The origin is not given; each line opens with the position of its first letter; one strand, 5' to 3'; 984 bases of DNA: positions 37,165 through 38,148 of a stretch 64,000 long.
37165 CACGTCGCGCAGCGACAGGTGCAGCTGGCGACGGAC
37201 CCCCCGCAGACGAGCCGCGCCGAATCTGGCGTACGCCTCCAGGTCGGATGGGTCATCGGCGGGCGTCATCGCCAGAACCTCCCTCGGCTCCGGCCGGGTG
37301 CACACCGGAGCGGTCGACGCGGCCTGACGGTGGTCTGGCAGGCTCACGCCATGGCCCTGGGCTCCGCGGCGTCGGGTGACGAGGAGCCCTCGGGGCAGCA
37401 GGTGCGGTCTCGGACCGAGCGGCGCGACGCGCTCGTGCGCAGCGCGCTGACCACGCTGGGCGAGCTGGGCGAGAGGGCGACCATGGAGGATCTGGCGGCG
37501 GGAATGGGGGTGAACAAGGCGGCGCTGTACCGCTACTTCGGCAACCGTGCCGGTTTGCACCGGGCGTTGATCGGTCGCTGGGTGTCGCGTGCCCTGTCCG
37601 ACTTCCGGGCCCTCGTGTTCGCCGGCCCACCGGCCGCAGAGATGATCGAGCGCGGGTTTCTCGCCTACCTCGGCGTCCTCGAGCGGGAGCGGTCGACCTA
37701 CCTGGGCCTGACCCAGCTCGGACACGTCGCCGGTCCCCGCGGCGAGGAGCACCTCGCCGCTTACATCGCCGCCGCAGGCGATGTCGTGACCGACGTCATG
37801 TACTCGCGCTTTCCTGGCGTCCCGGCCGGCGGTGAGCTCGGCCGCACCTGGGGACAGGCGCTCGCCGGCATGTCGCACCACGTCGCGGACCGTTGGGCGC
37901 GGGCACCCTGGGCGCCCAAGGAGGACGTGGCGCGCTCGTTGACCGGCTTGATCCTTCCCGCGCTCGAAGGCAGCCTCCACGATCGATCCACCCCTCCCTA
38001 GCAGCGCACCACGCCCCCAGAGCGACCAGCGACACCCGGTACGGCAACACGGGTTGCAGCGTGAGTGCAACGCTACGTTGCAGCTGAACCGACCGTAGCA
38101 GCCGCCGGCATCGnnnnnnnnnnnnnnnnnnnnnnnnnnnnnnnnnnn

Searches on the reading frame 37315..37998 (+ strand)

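Call 45: search_protein_families(library=pfam, proteins=[window:37315-37998:+], max_evalue=0.001)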
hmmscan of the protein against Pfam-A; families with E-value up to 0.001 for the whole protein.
window:37315-37998:+ (228 aa): 2 families
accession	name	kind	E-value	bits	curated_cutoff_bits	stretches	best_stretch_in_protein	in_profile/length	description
PF00440.29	TetR_N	-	3e-08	33.7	24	1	53-84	14-46/47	Bacterial regulatory proteins, tetR family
PF19344.4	TetR_C_32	-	2.1e-05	25.1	27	1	144-218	54-128/139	Tetracyclin repressor-like, C-terminal domain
